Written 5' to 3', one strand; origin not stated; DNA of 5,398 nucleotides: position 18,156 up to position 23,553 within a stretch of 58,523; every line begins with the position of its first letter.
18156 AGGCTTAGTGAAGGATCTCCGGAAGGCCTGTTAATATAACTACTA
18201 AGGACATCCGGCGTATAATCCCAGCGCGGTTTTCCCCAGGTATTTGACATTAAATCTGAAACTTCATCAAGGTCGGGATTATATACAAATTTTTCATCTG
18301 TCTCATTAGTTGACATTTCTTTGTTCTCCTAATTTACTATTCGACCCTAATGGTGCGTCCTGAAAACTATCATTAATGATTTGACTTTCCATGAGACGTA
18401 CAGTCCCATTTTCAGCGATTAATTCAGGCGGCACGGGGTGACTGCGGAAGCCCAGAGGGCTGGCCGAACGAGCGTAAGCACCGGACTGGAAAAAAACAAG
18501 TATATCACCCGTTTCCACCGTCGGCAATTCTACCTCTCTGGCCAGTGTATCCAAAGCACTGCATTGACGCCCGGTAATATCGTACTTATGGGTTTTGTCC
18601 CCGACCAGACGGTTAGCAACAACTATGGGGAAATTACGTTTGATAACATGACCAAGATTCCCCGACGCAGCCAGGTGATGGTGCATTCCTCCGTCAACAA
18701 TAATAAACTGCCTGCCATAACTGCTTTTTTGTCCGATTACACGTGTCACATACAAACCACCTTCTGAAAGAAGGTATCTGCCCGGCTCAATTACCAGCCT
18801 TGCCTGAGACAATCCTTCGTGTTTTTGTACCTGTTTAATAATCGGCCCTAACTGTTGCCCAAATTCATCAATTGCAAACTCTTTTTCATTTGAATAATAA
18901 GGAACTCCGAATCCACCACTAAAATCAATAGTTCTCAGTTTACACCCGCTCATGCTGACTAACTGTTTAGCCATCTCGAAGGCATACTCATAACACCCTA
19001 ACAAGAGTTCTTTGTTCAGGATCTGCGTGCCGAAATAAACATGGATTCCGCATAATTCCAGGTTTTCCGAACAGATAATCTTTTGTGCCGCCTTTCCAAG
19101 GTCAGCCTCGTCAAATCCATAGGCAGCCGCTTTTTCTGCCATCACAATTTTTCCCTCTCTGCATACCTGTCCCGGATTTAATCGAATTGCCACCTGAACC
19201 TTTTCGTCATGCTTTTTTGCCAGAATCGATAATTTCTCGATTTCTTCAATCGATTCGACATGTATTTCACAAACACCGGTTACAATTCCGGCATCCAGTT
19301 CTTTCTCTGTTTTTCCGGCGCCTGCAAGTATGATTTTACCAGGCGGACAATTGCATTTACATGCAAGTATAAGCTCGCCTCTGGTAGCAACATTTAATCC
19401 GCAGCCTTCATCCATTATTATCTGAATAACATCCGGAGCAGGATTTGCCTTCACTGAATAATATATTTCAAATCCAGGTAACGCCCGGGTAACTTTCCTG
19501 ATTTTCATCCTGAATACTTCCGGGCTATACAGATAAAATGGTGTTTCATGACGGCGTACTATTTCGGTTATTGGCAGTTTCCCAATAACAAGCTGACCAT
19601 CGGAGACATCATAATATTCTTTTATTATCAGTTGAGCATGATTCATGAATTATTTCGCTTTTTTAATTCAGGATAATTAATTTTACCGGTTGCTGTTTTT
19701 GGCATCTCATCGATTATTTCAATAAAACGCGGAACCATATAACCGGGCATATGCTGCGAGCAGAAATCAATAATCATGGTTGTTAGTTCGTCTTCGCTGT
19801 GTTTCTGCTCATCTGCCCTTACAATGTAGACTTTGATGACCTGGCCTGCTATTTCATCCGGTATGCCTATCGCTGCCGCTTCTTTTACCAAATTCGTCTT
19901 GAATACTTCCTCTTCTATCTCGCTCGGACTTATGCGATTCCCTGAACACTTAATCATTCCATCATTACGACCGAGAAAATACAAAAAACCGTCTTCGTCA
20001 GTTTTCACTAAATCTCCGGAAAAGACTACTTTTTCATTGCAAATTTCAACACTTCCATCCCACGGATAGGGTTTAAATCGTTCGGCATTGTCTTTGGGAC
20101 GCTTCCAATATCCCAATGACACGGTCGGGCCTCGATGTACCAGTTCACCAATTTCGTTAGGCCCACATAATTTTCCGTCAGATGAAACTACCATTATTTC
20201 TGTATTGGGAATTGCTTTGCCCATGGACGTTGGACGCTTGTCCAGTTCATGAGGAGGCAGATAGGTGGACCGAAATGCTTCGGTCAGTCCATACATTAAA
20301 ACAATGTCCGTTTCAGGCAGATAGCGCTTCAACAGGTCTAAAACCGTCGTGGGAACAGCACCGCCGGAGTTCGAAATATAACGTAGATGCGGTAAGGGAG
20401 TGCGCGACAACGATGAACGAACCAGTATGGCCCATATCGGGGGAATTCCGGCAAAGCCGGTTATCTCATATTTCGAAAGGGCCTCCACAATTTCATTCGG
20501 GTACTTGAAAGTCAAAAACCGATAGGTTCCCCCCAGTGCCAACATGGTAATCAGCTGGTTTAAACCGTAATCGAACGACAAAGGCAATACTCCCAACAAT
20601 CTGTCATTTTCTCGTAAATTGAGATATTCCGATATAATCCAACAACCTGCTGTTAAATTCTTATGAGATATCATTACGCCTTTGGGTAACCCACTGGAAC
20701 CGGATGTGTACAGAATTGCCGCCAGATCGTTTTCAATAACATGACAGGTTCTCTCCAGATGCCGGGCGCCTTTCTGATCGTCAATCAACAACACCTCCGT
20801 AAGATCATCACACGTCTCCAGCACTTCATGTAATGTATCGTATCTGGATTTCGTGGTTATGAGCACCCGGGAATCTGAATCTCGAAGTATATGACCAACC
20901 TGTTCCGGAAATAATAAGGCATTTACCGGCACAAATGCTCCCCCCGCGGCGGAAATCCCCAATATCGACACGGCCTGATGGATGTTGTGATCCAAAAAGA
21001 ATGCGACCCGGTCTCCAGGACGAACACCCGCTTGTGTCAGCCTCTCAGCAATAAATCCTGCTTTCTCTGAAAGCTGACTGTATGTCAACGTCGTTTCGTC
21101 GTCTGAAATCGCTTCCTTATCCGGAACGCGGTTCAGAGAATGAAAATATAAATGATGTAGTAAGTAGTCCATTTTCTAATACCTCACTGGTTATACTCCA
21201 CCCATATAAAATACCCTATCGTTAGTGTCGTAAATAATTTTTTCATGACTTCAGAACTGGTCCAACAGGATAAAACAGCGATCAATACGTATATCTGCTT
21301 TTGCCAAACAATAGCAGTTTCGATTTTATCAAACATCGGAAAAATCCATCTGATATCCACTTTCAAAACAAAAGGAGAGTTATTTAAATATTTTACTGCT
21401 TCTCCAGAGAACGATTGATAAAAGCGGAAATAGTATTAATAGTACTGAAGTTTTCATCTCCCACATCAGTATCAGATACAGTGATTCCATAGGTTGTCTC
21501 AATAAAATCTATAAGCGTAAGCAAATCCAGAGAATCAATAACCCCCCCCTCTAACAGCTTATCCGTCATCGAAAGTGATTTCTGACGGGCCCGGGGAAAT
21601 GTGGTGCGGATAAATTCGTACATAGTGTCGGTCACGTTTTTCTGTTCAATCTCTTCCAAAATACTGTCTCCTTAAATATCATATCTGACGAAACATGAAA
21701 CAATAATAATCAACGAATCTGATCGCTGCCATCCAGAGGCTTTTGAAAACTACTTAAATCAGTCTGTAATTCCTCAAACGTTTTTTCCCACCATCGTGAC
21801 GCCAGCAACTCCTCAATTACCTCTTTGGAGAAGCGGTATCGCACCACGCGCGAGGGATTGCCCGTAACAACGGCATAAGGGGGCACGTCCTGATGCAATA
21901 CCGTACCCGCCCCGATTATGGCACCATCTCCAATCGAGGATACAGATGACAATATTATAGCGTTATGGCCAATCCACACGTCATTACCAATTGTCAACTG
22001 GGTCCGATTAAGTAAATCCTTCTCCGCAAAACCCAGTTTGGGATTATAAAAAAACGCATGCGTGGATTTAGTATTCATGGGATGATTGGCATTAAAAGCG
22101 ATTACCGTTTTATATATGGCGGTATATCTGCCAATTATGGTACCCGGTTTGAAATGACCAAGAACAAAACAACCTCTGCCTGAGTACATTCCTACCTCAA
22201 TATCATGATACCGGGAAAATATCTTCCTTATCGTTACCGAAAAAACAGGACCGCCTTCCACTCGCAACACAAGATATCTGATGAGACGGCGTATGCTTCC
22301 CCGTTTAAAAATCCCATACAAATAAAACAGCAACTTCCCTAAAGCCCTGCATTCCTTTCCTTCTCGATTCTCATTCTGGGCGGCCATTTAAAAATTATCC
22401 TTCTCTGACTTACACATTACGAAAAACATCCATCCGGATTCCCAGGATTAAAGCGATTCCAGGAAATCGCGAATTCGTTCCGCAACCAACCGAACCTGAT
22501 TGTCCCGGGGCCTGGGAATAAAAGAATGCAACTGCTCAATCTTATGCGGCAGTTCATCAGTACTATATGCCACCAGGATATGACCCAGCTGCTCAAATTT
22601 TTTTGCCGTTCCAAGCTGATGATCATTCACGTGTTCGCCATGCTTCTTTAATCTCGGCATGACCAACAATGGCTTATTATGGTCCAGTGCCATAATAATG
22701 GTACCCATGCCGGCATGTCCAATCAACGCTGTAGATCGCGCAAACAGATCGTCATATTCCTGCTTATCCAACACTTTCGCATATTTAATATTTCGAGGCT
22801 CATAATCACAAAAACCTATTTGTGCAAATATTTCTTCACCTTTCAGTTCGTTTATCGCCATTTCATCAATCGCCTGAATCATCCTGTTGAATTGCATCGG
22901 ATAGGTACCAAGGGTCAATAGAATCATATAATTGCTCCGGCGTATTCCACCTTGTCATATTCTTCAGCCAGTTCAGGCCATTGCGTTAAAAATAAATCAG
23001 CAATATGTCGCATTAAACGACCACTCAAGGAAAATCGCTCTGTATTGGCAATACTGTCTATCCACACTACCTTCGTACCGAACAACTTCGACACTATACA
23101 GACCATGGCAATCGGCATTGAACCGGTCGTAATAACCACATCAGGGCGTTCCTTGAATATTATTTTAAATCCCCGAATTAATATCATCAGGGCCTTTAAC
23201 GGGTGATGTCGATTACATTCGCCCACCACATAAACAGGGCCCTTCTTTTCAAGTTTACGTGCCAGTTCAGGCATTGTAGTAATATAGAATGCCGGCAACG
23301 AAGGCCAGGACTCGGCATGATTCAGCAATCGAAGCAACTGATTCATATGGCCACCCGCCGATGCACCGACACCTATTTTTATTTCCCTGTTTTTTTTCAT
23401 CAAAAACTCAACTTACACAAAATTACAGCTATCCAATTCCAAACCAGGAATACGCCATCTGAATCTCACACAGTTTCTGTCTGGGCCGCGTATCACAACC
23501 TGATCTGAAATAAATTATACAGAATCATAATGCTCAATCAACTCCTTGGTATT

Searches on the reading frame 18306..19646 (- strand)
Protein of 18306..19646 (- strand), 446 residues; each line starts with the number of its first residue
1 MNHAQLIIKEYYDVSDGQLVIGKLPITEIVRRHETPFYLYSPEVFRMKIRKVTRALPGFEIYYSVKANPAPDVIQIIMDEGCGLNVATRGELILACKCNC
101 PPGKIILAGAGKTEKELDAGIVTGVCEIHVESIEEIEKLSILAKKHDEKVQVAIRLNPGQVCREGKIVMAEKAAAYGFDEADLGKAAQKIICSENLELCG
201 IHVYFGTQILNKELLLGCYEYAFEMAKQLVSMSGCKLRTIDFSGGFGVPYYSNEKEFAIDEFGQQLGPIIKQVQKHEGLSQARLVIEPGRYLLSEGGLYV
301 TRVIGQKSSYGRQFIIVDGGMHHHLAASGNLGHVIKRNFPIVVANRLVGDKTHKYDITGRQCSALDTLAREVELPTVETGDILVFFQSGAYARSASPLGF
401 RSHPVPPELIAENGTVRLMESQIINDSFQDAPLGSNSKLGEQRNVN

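Call 13: search_protein_families(library=pfam, proteins=[window:18306-19646:-], max_evalue=0.001)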
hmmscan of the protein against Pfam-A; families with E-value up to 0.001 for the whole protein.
window:18306-19646:- (446 aa): 2 families
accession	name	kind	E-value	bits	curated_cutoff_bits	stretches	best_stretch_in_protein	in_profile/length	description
PF02784.22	Orn_Arg_deC_N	-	1e-36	127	23.4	1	46-292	5-245/247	Pyridoxal-dependent decarboxylase, pyridoxal binding domain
PF00278.28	Orn_DAP_Arg_deC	-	9.3e-17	61.5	23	1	271-389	5-95/95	Pyridoxal-dependent decarboxylase, C-terminal sheet domain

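Call 70: search_protein_families(library=ncbifam, proteins=[window:18306-19646:-], max_evalue=0.00001)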
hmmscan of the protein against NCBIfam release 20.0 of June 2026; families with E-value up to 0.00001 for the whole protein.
window:18306-19646:- (446 aa): 7 families
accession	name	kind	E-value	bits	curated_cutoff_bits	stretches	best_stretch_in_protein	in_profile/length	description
TIGR03099.1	dCO2ase_PEP1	hypoth_equivalog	1.2e-111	373.6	478.45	1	13-410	2-397/398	pyridoxal-dependent decarboxylase, exosortase A system-associated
TIGR01048.1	lysA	equivalog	3.8e-81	272.7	297.9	1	15-420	5-404/417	diaminopimelate decarboxylase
NF006515.0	PRK08961.1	equivalog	7.6e-40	136.6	802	1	31-396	499-845/861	bifunctional aspartate kinase/diaminopimelate decarboxylase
NF052544.1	OrLyDeCDokD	equivalog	9.1e-30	103.6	700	1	12-420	19-447/461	ornithine/lysine decarboxylase DokD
NF041039.1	FslC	exception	1.2e-16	60.5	500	1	61-394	58-388/418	rhizoferrin biosystnesis N-citrylornithine decarboxylase FslC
TIGR01273.1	speA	equivalog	2.6e-13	49.4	624.1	1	59-310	91-355/624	arginine decarboxylase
NF003763.0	PRK05354.1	equivalog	6.3e-12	44.8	369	1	58-309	97-362/636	biosynthetic arginine decarboxylase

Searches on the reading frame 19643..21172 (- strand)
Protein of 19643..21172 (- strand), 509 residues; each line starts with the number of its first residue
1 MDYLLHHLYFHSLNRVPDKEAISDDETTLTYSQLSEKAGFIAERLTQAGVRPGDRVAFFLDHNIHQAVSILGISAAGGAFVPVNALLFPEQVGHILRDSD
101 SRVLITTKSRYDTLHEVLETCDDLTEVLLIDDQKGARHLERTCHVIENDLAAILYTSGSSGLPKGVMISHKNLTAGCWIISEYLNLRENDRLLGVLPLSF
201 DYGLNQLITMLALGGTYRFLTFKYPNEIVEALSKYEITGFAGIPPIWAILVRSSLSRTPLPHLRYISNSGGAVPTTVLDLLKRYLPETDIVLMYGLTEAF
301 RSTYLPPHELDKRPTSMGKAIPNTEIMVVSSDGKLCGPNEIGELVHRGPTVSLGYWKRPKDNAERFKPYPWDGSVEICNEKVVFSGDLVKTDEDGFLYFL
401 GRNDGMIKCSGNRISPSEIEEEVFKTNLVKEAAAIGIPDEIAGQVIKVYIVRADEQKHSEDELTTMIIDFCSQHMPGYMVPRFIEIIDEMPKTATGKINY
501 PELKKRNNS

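Call 13: search_protein_families(library=pfam, proteins=[window:19643-21172:-], max_evalue=0.001)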
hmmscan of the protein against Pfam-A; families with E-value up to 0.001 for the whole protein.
window:19643-21172:- (509 aa): 2 families
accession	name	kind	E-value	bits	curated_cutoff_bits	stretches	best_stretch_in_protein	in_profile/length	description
PF00501.34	AMP-binding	-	1.5e-80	271.4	29.9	1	11-356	3-384/384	AMP-binding enzyme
PF13193.12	AMP-binding_C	-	1.5e-16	61.5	24.5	1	418-497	1-76/76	AMP-binding enzyme C-terminal domain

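Call 70: search_protein_families(library=ncbifam, proteins=[window:19643-21172:-], max_evalue=0.00001)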
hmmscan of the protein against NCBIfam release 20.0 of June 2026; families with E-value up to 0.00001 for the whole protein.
window:19643-21172:- (509 aa): 105 families (the best 25 are shown)
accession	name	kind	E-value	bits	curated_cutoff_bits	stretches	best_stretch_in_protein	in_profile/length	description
TIGR03098.1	ligase_PEP_1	hypoth_equivalog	4.1e-179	596.3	592.35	1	4-504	1-515/517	acyl-CoA ligase (AMP-forming), exosortase A system-associated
NF004837.0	PRK06187.1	subfamily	4.7e-92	308.9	476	1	4-506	9-521/531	long-chain-fatty-acid--CoA ligase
NF006182.0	PRK08316.1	subfamily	6e-79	265.9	663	1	11-506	19-516/523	fatty acyl-CoA synthetase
TIGR01733.1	AA-adenyl-dom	subfamily_domain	8.4e-79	265.3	317.4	1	30-433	1-408/409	amino acid adenylation domain-containing protein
NF006181.0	PRK08314.1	subfamily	2.2e-75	254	705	2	134-507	190-554/563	long-chain-fatty-acid--CoA ligase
NF052269.1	Staph_lig_FadD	equivalog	2e-67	227.7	650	1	19-507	16-493/499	long-chain-fatty-acid--CoA ligase FadD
NF005801.1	PRK07656.1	equivalog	9e-67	225.8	657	1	14-503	12-499/500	FadD3 family acyl-CoA ligase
NF006523.0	PRK08974.1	equivalog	1.1e-65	221.9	884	2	140-506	198-552/561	long-chain-fatty-acid--CoA ligase FadD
NF009233.0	PRK12583.1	subfamily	1.5e-64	218.4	832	2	140-505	193-548/558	fatty acid CoA ligase family protein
NF005714.0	PRK07529.1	subfamily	1.9e-64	218.1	632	2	136-507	206-576/640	acyl-CoA synthetase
NF005702.0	PRK07514.1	subfamily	8.9e-64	215.7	558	1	13-505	13-498/506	malonyl-CoA synthase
NF002966.0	PRK03640.1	equivalog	3.5e-62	210.6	556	1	16-507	15-480/483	o-succinylbenzoate--CoA ligase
NF004758.0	PRK06087.1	equivalog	5.5e-61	206.6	736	1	9-505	30-533/548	medium-chain fatty-acid--CoA ligase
NF005220.0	PRK06710.1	equivalog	1e-60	205.4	1116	2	139-499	198-545/563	long-chain-fatty-acid--CoA ligase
NF005307.0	PRK06839.1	equivalog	6.8e-59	199.8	748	1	17-505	16-491/496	o-succinylbenzoate--CoA ligase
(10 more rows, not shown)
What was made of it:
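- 19643..21172 (-): Acyl-CoA ligase of the 'exosortase A system-associated' type. TIGR03098 596.3 vs cutoff 592.35 (call 70)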

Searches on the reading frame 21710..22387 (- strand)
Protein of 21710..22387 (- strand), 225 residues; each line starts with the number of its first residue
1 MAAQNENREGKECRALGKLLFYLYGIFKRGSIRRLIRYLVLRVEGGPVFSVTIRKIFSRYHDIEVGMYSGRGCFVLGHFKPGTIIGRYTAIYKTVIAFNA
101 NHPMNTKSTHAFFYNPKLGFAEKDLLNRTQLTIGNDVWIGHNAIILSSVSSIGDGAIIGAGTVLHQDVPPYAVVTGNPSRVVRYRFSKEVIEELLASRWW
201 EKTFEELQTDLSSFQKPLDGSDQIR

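Call 13: search_protein_families(library=pfam, proteins=[window:21710-22387:-], max_evalue=0.001)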
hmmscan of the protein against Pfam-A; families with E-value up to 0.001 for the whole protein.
window:21710-22387:- (225 aa): 2 families
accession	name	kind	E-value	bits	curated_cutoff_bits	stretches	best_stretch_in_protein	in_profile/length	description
PF00132.30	Hexapep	-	8.7e-08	32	27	1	132-165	3-35/36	Bacterial transferase hexapeptide (six repeats)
PF14602.12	Hexapep_2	-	4.4e-06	26.7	27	1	131-164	2-32/34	Hexapeptide repeat of succinyl-transferase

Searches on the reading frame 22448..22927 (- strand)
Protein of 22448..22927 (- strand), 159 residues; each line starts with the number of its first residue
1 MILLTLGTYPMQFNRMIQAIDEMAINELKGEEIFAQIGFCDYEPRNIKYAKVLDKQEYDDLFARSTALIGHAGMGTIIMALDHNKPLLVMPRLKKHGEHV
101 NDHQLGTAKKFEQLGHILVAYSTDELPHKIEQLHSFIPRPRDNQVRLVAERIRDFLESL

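Call 13: search_protein_families(library=pfam, proteins=[window:22448-22927:-], max_evalue=0.001)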
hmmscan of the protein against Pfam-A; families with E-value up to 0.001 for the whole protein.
window:22448-22927:- (159 aa): 1 family
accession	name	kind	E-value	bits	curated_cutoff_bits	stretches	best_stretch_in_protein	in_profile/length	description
PF04101.22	Glyco_tran_28_C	-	1.9e-10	41.5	22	1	2-144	2-151/166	Glycosyltransferase family 28 C-terminal domain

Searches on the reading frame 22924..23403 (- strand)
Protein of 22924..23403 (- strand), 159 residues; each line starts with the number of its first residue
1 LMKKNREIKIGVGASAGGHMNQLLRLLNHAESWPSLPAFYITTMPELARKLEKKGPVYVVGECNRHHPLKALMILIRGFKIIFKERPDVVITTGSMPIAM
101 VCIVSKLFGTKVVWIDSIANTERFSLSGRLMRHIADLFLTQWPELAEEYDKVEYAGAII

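Call 13: search_protein_families(library=pfam, proteins=[window:22924-23403:-], max_evalue=0.001)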
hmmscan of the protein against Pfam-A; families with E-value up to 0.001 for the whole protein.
window:22924-23403:- (159 aa): 1 family
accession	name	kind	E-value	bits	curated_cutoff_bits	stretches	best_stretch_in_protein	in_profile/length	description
PF08660.17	Alg14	-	9.3e-20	71.7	27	1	66-157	73-170/171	Oligosaccharide biosynthesis protein Alg14 like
